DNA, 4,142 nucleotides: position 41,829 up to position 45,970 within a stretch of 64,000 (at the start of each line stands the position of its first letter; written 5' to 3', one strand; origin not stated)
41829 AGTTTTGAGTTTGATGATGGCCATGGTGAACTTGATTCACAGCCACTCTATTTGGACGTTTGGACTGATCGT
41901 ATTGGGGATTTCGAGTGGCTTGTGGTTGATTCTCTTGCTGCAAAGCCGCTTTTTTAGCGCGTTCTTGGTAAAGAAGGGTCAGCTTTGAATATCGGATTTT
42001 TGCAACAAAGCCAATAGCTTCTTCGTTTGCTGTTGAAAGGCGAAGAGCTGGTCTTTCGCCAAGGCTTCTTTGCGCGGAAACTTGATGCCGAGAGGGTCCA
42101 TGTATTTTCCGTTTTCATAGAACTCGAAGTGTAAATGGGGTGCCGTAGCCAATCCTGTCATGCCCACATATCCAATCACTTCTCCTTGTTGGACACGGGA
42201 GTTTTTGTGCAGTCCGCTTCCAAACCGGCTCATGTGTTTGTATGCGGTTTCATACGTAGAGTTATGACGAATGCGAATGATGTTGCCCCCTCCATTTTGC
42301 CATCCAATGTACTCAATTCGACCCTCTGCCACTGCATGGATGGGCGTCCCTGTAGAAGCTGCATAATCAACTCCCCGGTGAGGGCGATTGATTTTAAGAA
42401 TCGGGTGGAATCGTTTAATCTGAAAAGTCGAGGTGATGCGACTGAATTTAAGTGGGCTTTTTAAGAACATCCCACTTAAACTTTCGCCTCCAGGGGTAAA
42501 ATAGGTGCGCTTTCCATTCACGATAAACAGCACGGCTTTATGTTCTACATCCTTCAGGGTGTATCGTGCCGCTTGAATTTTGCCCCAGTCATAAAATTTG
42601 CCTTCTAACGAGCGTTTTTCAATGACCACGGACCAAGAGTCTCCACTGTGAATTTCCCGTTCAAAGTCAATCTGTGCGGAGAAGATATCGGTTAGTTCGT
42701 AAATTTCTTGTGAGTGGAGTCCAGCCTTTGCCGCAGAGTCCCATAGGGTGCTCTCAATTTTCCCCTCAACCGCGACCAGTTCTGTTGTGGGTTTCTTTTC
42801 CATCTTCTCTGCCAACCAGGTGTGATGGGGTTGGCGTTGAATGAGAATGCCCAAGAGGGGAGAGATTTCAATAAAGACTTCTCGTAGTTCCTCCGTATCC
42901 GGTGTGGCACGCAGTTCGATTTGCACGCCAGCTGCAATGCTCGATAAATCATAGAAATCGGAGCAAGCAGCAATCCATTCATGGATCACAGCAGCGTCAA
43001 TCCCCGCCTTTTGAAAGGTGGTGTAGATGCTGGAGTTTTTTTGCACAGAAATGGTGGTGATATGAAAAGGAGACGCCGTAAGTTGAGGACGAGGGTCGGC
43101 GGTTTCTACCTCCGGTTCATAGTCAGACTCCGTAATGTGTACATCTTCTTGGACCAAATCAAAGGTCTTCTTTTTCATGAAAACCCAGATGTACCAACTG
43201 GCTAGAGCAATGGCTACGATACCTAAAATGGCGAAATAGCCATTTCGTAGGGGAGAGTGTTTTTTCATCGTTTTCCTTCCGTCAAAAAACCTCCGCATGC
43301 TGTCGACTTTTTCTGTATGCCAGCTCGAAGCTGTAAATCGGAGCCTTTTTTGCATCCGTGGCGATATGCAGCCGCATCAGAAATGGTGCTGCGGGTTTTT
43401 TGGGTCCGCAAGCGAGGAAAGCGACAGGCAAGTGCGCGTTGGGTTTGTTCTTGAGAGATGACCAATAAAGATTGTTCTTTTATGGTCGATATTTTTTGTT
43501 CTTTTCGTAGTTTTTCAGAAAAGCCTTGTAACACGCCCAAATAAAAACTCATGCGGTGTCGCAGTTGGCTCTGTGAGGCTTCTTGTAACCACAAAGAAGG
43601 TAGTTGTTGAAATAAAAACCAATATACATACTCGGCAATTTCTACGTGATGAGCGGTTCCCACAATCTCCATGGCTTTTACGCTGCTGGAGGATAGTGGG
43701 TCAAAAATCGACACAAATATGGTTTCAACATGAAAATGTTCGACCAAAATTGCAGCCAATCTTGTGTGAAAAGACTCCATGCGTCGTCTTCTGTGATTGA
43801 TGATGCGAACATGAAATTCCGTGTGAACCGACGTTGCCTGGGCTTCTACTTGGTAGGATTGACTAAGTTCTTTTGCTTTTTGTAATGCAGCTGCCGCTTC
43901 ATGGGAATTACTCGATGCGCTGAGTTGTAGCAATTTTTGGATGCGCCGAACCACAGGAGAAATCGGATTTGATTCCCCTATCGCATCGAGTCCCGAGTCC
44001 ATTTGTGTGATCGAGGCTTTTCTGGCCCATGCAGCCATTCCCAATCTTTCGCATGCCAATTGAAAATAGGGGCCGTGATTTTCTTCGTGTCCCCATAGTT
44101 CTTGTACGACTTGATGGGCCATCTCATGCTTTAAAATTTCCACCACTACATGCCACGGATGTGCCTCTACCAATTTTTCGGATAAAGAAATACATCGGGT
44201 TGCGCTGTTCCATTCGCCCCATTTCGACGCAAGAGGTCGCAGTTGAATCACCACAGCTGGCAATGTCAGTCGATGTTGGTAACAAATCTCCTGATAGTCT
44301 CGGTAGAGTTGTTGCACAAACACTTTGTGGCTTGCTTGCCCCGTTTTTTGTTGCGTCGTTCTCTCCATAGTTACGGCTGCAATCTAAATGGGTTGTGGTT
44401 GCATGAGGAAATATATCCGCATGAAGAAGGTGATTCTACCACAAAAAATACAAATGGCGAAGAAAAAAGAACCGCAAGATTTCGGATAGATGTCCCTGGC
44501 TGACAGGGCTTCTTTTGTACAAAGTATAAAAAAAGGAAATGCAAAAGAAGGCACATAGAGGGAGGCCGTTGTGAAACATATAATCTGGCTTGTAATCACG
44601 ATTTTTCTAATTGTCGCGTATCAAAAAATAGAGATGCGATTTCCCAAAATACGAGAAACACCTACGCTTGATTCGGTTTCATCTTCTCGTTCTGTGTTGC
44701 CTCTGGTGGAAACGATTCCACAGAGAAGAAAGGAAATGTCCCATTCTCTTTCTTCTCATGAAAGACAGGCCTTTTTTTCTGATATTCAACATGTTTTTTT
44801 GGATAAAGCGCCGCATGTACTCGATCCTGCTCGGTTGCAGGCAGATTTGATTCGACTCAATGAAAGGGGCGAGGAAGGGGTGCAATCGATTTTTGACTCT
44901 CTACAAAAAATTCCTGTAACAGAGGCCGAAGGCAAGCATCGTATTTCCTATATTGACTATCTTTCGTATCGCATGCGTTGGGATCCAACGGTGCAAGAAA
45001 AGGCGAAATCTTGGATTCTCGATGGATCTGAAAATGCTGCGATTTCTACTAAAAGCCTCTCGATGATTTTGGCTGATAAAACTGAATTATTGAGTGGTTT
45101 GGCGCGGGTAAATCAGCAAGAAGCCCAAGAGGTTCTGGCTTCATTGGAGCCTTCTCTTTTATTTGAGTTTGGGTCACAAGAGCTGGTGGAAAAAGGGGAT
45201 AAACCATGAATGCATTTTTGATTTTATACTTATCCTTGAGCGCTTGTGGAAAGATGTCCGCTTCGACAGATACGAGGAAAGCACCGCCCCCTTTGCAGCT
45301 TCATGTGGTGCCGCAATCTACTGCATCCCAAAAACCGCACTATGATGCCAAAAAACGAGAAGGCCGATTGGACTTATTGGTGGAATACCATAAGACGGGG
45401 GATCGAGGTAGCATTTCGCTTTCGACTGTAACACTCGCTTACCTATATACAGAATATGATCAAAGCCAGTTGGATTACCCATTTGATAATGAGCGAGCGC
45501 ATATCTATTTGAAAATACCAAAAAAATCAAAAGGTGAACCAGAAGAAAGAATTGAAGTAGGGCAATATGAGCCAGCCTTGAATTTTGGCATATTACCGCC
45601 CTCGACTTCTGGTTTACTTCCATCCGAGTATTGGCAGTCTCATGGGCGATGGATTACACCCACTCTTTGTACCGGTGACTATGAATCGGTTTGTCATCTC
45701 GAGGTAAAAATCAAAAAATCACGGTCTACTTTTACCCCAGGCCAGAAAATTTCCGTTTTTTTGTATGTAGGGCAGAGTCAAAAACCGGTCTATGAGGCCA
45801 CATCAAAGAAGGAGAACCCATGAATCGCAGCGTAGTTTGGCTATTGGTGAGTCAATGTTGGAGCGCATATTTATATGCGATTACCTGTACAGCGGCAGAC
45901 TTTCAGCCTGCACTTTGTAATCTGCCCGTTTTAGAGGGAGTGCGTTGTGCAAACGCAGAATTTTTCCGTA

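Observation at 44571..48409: Translationally coupled five-gene envelope operon pairing a MACPF lipoprotein with a Hint-domain protein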

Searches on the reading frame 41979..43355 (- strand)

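Call 4: search_protein_families(library=pfam, proteins=[window:41979-43355:-], max_evalue=1)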
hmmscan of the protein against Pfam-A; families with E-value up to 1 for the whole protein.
window:41979-43355:- (458 aa): 2 families
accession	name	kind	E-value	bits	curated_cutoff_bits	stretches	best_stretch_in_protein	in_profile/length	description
PF01551.29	Peptidase_M23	-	1.3e-31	109.1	28.7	1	325-421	2-96/96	Peptidase family M23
PF19425.4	Csd3_N2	-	4.9e-10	39.8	27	1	195-312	8-121/122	Csd3 second domain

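Call 5: search_protein_families(library=ncbifam, proteins=[window:41979-43355:-], max_evalue=1)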
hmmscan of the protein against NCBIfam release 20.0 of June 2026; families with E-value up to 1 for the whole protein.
window:41979-43355:- (458 aa): 13 families
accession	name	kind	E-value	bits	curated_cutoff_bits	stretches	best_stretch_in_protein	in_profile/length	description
NF053824.1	PdgNdpepShyC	equivalog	8.3e-63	212.8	700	1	94-453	67-421/429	peptidoglycan DD-endopeptidase ShyC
NF053825.1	PdgNdpepShyA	equivalog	4.2e-47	160.8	700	1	68-455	43-423/425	peptidoglycan DD-endopeptidase ShyA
NF008652.0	PRK11649.1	equivalog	1.5e-43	149.1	341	1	109-451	105-436/439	murein DD-endopeptidase MepM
NF052530.1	Heli_ShapePgp3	exception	1.1e-17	64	300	1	299-423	142-262/270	peptidoglycan metallopeptidase Pgp3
NF050804.1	CellDivDipMCaul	equivalog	4e-15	55.6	900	1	327-412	529-613/634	cell division endopeptidase DipM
NF052336.1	PdgHdaseHSB100310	equivalog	4.2e-13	49.3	500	1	324-419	55-148/316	peptidoglycan hydrolase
NF040883.1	amid_act_ActS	equivalog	5.2e-13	48.8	375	1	326-422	136-230/242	amidase activator ActS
NF008123.1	PRK10871.1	equivalog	1.2e-12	47.9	311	1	327-422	266-359/365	murein hydrolase activator NlpD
NF041208.1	celldiv_DipM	equivalog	6.8e-08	32.1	740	1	328-421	321-413/419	cell division endopeptidase DipM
NF052529.1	PG_M23_Pgp6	exception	4.5e-07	28.9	600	1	326-417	335-424/452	peptidoglycan metallopeptidase Pgp6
NF008644.1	PRK11637.1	equivalog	7e-06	25.3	270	1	325-422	285-380/385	murein hydrolase activator EnvC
NF053738.1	S2SprSpoIIQBc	equivalog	1.7e-05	24.6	250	1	325-422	121-220/232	stage II sporulation protein SpoIIQ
NF047755.1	LIC_10271_M23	exception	0.00047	20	180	1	324-396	115-185/207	LIC_10271 family cell wall hydrolase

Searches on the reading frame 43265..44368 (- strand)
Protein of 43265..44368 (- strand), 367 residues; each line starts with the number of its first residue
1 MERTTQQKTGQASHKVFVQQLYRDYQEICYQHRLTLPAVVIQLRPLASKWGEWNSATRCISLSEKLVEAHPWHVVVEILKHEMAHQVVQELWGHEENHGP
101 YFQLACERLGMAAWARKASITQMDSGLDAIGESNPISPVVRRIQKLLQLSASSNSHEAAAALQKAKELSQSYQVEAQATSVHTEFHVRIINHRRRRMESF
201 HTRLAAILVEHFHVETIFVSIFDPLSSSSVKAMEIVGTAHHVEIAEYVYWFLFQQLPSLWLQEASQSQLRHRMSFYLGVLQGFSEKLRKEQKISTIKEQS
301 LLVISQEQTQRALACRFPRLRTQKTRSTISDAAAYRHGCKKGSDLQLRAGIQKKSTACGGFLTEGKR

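Call 4: search_protein_families(library=pfam, proteins=[window:43265-44368:-], max_evalue=1)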
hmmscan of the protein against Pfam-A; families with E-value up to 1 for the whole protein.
window:43265-44368:- (367 aa): 6 families
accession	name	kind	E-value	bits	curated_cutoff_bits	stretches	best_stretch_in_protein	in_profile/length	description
PF23771.1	DUF7168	-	1.7e-17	63.8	25.5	1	190-313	13-132/140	Domain of unknown function (DUF7168)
PF10263.15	SprT-like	-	5.3e-13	49.2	25.6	1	19-113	2-99/108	SprT-like family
PF10979.13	DUF2786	-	1.6e-10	41.2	23.9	1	139-175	2-39/40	Protein of unknown function (DUF2786)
PF23391.1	DUF7100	-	0.038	13.5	27.3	1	12-69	45-102/335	Domain of unknown function (DUF7100)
PF02283.22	CobU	-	0.052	13.5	27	1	159-205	13-59/168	Cobinamide kinase / cobinamide phosphate guanyltransferase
PF06364.17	DUF1068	-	0.08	13.3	25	1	145-184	91-130/165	Protein of unknown function (DUF1068)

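Call 5: search_protein_families(library=ncbifam, proteins=[window:43265-44368:-], max_evalue=1)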
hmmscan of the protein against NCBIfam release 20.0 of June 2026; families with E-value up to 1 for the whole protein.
window:43265-44368:- (367 aa): 1 family
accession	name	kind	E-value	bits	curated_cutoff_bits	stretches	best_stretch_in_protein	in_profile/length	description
NF003421.0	PRK04860.1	equivalog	0.0056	16.2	175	1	27-105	26-102/170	SprT family zinc-dependent metalloprotease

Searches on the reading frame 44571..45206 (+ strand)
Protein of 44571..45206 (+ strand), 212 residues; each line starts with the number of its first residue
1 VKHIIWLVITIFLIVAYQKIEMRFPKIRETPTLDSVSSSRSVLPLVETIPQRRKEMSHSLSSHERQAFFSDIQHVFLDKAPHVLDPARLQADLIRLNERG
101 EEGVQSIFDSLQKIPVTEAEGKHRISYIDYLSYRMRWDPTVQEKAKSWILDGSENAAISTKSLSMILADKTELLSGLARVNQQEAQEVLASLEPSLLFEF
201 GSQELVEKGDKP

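Call 4: search_protein_families(library=pfam, proteins=[window:44571-45206:+], max_evalue=1)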
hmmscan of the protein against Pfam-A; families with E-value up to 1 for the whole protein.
window:44571-45206:+ (212 aa): 1 family
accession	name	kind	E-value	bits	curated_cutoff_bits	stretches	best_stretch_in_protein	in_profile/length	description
PF20159.5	YidB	-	0.0059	17.3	24.3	1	143-197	66-120/132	YidB-like protein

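Call 5: search_protein_families(library=ncbifam, proteins=[window:44571-45206:+], max_evalue=1)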
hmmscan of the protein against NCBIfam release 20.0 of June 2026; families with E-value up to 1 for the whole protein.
window:44571-45206:+ (212 aa): 1 family
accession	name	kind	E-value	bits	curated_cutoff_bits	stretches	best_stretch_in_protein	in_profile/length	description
NF009608.0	PRK13105.1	equivalog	0.00067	18.9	217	1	4-45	116-155/291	prenyltransferase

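Call 40: search_solved_structures(query=A4, max_evalue=10, show_alignments=1)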
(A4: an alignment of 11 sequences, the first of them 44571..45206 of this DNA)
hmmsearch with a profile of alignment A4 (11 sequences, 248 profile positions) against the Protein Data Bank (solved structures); distinct sequences matched with E-value up to 10: 0.

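Call 42: search_protein_families(library=pfam, alignment_id=A4, max_evalue=1)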
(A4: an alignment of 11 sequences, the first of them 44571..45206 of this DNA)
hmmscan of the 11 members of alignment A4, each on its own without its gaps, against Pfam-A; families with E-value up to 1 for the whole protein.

A. member 1, window:44571-45206:+ (212 aa): 1 family
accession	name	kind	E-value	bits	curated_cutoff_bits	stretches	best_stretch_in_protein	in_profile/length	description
PF20159.5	YidB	-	0.0059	17.3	24.3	1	143-197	66-120/132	YidB-like protein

B. families by the number of members that match (of 11 scanned): 8 families
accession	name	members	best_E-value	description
PF20159.5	YidB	1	0.0059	YidB-like protein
PF04669.19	PBDC1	1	0.049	PBDC1 protein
PF17835.6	NOG1_N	1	0.053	NOG1 N-terminal helical domain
PF12590.13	Acyl-thio_N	1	0.058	Acyl-ATP thioesterase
PF07729.17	FCD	1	0.12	FCD domain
PF22087.1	CT0912-like_C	1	0.12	CT0912-like, C-terminal domain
PF06961.18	DUF1294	1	0.18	Protein of unknown function (DUF1294)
PF17247.7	DUF5316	1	0.2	Family of unknown function (DUF5316)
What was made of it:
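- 44571..45209 (+): Gene A: 212 aa, cysteine-free. It has an N-terminal membrane anchor (aa 4-17) and a helical domain outside the cytoplasm. It belongs to a conserved family of unknown function. No significant Pfam or PDB hit (calls 4, 40, 42).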

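Call 60: search_protein_families(library=padloc, proteins=[window:44571-45206:+], max_evalue=1)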
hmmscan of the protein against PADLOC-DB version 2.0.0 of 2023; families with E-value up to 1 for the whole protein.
window:44571-45206:+ (212 aa): 0 families

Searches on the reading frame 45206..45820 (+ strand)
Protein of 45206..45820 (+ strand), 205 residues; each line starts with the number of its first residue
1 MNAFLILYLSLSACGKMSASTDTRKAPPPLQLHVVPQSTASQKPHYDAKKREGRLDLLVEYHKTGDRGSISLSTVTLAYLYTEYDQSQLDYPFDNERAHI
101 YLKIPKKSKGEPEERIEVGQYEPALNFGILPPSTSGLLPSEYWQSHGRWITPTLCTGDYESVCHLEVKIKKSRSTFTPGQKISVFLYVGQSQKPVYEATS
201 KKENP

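Call 4: search_protein_families(library=pfam, proteins=[window:45206-45820:+], max_evalue=1)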
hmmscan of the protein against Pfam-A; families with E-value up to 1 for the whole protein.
window:45206-45820:+ (205 aa): 0 families

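Call 5: search_protein_families(library=ncbifam, proteins=[window:45206-45820:+], max_evalue=1)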
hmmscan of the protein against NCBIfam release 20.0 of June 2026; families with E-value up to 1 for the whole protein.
window:45206-45820:+ (205 aa): 1 family
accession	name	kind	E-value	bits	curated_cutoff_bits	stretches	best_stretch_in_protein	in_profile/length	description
NF045512.1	PyrPipCarbRedLhpI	equivalog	0.13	11.4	400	0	29-82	183-235/298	bifunctional Delta(1)-pyrroline-2-carboxylate/Delta(1)-piperideine-2-carboxylate reductase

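Call 59: search_solved_structures(query=A7, max_evalue=10)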
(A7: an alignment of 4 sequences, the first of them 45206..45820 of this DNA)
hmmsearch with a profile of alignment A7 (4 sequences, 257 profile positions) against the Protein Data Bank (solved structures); distinct sequences matched with E-value up to 10: 0.
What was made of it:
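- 45206..45823 (+): Gene B: 205-aa lipoprotein (lipobox LSAC, Cys14). It occupies a variable slot. No Pfam or PDB hit (calls 4, 59).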

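Call 60: search_protein_families(library=padloc, proteins=[window:45206-45820:+], max_evalue=1)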
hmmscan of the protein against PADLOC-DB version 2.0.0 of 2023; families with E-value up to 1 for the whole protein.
window:45206-45820:+ (205 aa): 0 families
